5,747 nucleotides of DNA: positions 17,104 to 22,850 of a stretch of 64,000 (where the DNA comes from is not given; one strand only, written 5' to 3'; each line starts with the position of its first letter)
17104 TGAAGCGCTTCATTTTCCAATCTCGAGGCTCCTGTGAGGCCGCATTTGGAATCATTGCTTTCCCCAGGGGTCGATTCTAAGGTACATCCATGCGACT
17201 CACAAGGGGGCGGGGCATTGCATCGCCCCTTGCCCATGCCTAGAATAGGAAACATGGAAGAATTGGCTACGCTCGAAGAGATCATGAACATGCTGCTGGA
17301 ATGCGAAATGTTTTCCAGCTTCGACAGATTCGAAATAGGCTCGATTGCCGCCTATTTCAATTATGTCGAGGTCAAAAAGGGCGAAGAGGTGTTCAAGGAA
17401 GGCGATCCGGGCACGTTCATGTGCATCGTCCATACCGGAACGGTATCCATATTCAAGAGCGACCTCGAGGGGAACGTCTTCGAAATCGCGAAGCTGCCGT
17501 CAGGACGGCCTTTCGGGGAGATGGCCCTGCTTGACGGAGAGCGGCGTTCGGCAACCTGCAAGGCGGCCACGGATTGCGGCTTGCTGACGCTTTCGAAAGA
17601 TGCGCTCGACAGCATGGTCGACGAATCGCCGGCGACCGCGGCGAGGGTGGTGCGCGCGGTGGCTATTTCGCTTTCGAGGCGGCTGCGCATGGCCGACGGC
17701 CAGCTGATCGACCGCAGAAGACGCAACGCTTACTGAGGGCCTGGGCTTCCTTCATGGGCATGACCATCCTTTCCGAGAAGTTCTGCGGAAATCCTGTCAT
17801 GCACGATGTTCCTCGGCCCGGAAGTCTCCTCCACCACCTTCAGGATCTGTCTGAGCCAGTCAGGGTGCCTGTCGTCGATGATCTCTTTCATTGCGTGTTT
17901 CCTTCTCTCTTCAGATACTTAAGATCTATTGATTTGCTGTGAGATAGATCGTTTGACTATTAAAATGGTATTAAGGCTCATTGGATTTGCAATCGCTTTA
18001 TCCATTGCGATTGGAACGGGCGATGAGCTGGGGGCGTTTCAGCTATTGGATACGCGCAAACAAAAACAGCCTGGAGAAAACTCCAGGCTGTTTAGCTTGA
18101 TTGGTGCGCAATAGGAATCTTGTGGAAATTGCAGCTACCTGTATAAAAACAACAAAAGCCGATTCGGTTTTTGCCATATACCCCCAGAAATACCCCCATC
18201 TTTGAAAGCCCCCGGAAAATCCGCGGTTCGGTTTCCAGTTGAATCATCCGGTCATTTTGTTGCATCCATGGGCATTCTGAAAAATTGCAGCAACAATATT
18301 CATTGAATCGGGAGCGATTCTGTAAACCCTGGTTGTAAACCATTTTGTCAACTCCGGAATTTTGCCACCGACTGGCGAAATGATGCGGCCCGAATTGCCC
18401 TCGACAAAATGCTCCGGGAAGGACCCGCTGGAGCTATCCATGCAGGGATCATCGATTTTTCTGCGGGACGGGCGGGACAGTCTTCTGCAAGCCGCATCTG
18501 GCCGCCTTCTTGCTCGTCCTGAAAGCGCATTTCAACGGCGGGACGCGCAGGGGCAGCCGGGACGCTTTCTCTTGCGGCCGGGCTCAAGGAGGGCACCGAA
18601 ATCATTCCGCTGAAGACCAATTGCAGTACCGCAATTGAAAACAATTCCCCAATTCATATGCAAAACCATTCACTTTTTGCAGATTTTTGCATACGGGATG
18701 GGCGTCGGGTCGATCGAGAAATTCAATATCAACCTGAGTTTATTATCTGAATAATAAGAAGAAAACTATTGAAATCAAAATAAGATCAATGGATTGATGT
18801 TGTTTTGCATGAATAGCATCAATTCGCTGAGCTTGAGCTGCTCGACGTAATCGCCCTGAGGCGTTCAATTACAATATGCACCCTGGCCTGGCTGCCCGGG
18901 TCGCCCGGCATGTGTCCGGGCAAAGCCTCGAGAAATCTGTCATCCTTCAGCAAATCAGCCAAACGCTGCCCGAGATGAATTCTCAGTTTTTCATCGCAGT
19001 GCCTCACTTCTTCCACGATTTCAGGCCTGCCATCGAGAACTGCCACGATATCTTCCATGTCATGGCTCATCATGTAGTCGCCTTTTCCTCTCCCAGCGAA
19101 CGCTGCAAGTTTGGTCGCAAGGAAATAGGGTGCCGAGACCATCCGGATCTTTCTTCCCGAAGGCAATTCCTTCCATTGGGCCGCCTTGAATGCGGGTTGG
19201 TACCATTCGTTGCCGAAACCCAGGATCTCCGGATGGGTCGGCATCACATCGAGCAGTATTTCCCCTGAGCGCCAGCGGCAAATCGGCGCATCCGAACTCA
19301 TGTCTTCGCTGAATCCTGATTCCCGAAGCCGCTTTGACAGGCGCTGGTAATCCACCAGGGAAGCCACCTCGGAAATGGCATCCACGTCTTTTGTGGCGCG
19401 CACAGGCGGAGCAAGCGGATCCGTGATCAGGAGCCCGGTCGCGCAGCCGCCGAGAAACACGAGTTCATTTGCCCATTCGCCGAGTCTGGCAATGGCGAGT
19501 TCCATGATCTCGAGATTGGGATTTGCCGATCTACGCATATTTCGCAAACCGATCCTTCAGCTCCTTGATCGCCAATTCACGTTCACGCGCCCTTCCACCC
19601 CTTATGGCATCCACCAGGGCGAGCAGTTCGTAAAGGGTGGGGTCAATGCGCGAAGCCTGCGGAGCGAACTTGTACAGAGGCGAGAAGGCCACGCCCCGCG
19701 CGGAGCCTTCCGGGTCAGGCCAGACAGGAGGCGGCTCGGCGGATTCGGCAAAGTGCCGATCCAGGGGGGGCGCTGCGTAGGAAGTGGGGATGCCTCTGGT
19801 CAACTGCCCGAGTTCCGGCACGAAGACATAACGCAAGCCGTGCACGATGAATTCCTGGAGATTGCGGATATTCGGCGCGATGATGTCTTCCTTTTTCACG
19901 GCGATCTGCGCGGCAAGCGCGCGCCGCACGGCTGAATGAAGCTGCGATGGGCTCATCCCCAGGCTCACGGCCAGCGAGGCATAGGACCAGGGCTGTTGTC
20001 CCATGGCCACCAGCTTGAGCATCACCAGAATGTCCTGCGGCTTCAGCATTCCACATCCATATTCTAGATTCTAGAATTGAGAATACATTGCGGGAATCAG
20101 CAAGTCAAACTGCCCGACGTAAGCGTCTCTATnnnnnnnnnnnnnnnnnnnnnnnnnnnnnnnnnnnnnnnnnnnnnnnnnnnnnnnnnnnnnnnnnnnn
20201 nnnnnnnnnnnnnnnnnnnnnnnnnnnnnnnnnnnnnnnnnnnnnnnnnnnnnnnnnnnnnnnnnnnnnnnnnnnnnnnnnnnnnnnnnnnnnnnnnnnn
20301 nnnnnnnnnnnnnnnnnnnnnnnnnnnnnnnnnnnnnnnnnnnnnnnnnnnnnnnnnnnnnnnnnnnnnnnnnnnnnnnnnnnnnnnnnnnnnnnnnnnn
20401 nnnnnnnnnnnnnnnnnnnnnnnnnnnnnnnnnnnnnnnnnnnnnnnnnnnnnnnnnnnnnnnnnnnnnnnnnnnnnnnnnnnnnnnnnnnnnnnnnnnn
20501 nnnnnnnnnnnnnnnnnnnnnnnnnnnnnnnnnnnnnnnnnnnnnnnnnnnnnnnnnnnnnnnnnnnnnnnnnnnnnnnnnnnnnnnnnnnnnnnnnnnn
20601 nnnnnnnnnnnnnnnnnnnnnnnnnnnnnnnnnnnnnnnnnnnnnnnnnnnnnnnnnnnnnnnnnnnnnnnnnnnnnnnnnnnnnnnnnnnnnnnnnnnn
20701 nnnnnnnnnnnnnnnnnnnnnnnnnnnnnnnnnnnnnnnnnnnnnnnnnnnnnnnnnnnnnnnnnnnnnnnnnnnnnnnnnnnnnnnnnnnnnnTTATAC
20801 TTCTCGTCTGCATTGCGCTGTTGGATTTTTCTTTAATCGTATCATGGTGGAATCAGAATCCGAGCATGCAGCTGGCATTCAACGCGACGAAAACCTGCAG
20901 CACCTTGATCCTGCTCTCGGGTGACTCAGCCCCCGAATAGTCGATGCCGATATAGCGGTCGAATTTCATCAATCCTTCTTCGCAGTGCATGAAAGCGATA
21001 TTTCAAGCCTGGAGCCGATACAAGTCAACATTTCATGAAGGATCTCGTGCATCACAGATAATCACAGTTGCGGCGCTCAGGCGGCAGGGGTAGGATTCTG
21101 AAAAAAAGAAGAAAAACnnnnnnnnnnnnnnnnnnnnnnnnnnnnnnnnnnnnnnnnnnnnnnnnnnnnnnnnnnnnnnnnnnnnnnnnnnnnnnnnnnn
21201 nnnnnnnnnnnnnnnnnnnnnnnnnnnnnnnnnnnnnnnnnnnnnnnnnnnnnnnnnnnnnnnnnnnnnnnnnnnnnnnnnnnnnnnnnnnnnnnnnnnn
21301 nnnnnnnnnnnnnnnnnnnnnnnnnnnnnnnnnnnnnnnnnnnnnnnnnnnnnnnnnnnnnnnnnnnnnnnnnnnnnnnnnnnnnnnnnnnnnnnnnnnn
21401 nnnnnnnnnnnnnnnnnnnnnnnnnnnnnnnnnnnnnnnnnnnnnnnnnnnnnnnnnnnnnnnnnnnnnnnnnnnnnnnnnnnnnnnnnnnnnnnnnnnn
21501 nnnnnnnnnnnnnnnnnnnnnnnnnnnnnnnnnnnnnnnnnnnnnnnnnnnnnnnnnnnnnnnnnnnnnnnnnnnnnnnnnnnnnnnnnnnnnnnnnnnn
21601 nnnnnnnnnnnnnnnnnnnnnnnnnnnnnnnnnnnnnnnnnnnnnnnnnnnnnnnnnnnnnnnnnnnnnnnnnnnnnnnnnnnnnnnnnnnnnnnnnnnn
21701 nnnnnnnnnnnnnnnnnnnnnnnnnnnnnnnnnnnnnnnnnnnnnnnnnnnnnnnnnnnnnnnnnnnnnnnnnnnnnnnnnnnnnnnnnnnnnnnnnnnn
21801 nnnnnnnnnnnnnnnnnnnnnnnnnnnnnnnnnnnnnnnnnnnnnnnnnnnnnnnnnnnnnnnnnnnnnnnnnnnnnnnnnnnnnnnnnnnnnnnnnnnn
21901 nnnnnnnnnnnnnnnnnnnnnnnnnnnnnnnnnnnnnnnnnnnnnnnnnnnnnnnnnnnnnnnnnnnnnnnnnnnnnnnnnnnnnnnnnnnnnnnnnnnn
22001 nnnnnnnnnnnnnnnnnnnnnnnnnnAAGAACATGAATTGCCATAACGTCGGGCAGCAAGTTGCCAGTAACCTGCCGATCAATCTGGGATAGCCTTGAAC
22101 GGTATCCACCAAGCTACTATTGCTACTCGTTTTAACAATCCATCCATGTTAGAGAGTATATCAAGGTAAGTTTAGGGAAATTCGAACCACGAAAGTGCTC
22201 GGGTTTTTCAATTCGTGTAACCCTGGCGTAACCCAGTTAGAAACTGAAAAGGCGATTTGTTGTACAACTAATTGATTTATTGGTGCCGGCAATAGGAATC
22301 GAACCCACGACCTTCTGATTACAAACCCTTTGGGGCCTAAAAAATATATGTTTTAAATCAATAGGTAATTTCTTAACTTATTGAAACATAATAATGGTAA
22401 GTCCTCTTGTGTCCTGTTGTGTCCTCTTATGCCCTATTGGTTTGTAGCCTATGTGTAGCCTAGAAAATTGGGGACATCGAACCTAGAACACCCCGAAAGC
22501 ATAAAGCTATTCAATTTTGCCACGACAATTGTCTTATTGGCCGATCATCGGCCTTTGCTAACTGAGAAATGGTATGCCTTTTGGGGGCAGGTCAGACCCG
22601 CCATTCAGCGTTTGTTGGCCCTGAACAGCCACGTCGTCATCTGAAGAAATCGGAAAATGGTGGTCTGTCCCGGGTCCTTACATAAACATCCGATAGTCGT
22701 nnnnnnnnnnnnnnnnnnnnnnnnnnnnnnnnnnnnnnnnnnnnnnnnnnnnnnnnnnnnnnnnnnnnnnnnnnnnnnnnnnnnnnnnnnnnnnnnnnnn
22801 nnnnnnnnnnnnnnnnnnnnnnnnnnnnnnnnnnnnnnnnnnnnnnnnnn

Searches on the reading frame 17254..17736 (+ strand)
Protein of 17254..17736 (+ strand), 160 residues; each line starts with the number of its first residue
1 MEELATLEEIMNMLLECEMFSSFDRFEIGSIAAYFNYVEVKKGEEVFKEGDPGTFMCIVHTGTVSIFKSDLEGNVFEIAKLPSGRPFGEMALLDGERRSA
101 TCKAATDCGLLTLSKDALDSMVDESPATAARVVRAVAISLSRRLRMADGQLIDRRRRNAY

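Call 55: find_encoding_contigs(protein=window:17254-17736:+, flank=10000, max_places=10)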
Protein window:17254-17736:+ (160 aa): 4 contigs read that carry it; 2 places shown.
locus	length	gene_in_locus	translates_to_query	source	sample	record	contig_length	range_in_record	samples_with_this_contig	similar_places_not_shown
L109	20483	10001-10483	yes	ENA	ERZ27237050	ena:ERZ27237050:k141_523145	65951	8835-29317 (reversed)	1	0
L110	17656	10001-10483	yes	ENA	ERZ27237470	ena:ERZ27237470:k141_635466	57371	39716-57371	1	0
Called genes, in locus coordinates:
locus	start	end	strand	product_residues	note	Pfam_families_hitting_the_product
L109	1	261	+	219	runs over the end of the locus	PF03472:Autoind_bind, PF00196:GerE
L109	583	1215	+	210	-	PF00765:Autoind_synth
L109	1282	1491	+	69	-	PF07769:PsiF_repeat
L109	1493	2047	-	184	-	PF06577:EipA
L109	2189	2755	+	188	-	PF00571:CBS (weak)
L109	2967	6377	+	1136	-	PF03924:CHASE, PF00989:PAS, PF08448:PAS_4, PF13426:PAS_9, PF00989:PAS, PF13426:PAS_9, PF00989:PAS, PF08448:PAS_4, +8 more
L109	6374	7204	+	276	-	PF08668:HDOD, PF01966:HD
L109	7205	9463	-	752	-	PF01590:GAF, PF13185:GAF_2, PF01590:GAF, PF13185:GAF_2, PF13492:GAF_3, PF00989:PAS, PF13426:PAS_9, PF00211:Guanylate_cyc, +2 more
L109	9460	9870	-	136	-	-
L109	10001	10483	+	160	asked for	PF00027:cNMP_binding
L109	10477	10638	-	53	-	-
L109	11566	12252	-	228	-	-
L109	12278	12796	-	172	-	-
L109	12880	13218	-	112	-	PF01934:HepT-like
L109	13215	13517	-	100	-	PF01909:NTP_transf_2, PF18765:Polbeta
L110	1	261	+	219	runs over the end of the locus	PF03472:Autoind_bind, PF00196:GerE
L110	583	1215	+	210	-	PF00765:Autoind_synth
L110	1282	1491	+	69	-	PF07769:PsiF_repeat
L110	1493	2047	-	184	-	PF06577:EipA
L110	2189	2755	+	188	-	PF00571:CBS (weak)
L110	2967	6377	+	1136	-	PF03924:CHASE, PF00989:PAS, PF08448:PAS_4, PF13426:PAS_9, PF00989:PAS, PF13426:PAS_9, PF00989:PAS, PF08448:PAS_4, +8 more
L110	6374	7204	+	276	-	PF08668:HDOD, PF01966:HD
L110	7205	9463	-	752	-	PF01590:GAF, PF13185:GAF_2, PF01590:GAF, PF13185:GAF_2, PF13492:GAF_3, PF00989:PAS, PF13426:PAS_9, PF00211:Guanylate_cyc, +2 more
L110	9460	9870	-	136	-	-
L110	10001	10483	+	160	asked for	PF00027:cNMP_binding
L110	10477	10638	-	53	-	-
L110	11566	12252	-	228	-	-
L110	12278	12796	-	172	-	-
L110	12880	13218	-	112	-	PF01934:HepT-like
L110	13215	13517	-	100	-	PF01909:NTP_transf_2, PF18765:Polbeta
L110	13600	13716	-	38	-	-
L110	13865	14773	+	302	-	PF13391:HNH_2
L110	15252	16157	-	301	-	PF13289:SIR2_2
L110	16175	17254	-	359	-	PF00142:Fer4_NifH (faint), PF01656:CbiA, PF02374:ArsA_ATPase (weak), PF13614:AAA_31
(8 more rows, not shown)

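Call 60: find_homologous_proteins(query=window:17254-17736:+, max_evalue=1e-30)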
Query window:17254-17736:+ (160 aa): 268 proteins with E <= 1e-30 among 431 candidates; the best 120 are listed.
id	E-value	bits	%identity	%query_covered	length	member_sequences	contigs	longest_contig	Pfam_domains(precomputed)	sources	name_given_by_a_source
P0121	3.9e-98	343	100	100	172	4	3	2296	PF00027.36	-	-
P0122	1.6e-76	273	78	100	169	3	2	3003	PF00027.36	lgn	-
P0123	3.7e-73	262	86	89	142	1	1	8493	PF00027.36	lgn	-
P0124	2.4e-61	224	66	100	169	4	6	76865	PF00027.36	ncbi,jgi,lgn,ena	ncbi:MAG: cyclic nucleotide-binding domain-containing protein [Burkholderiales bacterium]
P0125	7.8e-61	222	64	99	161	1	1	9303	PF00027.36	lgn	-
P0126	2.8e-59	217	64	100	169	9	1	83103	PF00027.36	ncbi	-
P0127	8.2e-58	212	64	99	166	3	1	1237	PF00027.36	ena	-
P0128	9.0e-58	212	64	99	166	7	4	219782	PF00027.36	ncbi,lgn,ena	-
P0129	7.3e-57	209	63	100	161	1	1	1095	PF00027.36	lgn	-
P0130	2.1e-56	208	62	99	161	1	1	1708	PF00027.36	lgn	-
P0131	2.2e-56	208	62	99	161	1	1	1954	PF00027.36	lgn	-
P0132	5.2e-56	207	64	100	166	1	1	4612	PF00027.36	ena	-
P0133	7.4e-55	203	62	99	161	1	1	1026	PF00027.36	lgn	-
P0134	8.1e-55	203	62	99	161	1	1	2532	PF00027.36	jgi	jgi:CRP-like cAMP-binding protein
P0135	1.1e-54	202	61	100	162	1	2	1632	PF00027.36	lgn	-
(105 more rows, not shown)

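Call 61: find_encoding_contigs(protein=P0123, flank=10000, max_places=3)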
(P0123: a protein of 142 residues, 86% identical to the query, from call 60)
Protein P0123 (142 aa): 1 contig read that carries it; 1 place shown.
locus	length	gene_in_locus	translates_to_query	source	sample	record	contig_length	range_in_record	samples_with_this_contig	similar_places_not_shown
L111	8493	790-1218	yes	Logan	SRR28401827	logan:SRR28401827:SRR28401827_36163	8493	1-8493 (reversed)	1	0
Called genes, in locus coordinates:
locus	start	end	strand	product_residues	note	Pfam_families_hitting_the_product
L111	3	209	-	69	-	?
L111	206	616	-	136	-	-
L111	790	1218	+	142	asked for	PF00027:cNMP_binding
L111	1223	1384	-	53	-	-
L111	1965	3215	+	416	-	PF00999:Na_H_Exchanger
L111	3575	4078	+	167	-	-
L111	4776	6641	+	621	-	PF00535:Glycos_transf_2, PF13641:Glyco_tranf_2_3 (faint), PF13506:Glyco_transf_21, PF13632:Glyco_trans_2_3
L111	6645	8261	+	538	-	PF04349:MdoG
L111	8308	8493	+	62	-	?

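Call 62: find_encoding_contigs(protein=P0124, flank=10000, max_places=4)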
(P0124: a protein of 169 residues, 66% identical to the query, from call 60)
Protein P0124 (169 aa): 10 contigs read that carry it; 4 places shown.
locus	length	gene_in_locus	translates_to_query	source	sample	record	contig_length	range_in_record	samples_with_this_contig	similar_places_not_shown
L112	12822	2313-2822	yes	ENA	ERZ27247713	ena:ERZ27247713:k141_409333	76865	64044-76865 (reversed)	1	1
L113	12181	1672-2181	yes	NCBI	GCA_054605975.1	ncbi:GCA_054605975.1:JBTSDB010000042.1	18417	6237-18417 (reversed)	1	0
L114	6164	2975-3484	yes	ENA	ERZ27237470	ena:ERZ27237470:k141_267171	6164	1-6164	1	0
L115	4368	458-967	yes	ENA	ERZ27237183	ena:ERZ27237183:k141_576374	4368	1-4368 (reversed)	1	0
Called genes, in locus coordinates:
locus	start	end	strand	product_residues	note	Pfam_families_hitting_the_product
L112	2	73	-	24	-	?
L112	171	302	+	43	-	-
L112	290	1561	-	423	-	PF07642:BBP2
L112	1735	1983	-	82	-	-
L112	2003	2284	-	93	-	-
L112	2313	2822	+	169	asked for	PF00027:cNMP_binding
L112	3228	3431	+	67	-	PF22277:EncFtn-like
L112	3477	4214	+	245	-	PF02535:Zip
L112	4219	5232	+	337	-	PF00155:Aminotran_1_2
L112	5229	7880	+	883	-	PF00690:Cation_ATPase_N, PF00122:E1-E2_ATPase, PF00702:Hydrolase, PF13246:Cation_ATPase, PF08282:Hydrolase_3 (weak), PF00689:Cation_ATPase_C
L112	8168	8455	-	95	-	-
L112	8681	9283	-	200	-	PF04344:CheZ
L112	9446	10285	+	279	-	PF13682:CZB (weak), PF00990:GGDEF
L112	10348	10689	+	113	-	PF12840:HTH_20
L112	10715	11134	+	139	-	PF01451:LMWPc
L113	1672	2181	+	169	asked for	PF00027:cNMP_binding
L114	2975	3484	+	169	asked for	PF00027:cNMP_binding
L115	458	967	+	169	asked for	PF00027:cNMP_binding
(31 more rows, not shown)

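Call 86: search_protein_families(library=padloc, proteins=[L110:15252-16157:-], max_evalue=0.00001)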
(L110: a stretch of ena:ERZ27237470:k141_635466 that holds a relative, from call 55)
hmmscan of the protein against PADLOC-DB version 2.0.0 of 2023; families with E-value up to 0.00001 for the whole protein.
L110:15252-16157:- (301 aa): 11 families
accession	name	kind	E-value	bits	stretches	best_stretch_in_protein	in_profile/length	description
PDLC03856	LmuA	-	5.5e-26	89.7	1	7-273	7-263/433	-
PDLC00407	ThsA1|ThsA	-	1.7e-24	84.3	1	3-246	8-230/478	STALD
PDLC00409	ThsA1|ThsA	-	7.2e-21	72.7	1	4-238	10-223/242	STALD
PDLC04166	Dsr1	-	3.3e-12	43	1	6-240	14-236/1227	-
PDLC02184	Dsr2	-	1.6e-11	41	1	11-217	19-213/1222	-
PDLC05061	PDC-S65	-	9.3e-08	29.8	1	97-281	120-296/592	-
PDLC05060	PDC-S65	-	1.1e-07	29.1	1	98-281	29-204/503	-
PDLC04967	PDC-S25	-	1.4e-07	28.9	1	111-233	145-259/528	-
PDLC00412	ThsA1|ThsA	-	6.2e-07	26.8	1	191-246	8-63/314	STALD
PDLC04968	PDC-S25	-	1.3e-06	25.7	0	116-219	144-235/517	-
PDLC02419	Aga_SIR2-PNTD1-PNTD2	-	1.3e-06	25.4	0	111-170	119-174/558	Class I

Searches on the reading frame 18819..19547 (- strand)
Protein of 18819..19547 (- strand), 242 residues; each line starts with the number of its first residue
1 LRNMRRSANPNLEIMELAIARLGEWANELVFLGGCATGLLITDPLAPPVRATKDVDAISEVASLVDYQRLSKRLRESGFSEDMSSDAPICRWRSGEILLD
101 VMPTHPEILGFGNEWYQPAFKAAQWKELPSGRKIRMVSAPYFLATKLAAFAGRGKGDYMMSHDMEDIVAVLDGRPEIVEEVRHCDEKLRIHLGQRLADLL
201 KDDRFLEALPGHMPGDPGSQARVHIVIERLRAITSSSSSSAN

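Call 9: search_protein_families(library=pfam, proteins=[window:18819-19547:-], max_evalue=0.01)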
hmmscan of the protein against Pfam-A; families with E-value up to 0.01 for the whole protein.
window:18819-19547:- (242 aa): 1 family
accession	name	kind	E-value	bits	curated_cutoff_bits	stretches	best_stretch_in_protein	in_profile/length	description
PF08843.17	AbiEii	-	0.0049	17.3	22.5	0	129-190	128-188/238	Nucleotidyl transferase AbiEii toxin, Type IV TA system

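Call 10: search_protein_families(library=padloc, proteins=[window:18819-19547:-], max_evalue=0.001)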
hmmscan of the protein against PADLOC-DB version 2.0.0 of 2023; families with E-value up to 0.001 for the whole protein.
window:18819-19547:- (242 aa): 1 family
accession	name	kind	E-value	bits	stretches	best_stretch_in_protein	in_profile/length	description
PDLC04516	PDC-M21B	-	2.1e-67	225.2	1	9-236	6-231/234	-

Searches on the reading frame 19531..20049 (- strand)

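Call 9: search_protein_families(library=pfam, proteins=[window:19531-20049:-], max_evalue=0.01)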
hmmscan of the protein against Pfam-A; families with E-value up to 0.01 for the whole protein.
window:19531-20049:- (172 aa): 0 families

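Call 10: search_protein_families(library=padloc, proteins=[window:19531-20049:-], max_evalue=0.001)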
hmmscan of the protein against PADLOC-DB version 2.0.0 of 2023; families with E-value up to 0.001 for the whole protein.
window:19531-20049:- (172 aa): 1 family
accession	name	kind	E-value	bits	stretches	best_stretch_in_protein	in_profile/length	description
PDLC04515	PDC-M21A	-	1.9e-46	156.3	1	18-169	50-203/205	-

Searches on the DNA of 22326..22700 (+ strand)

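Call 82: search_dna_similar(query=window:22326-22700:+, collection=plasmids, mode=distant, max_rows=8)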
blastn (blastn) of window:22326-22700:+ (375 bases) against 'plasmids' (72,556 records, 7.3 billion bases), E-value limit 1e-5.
No match.
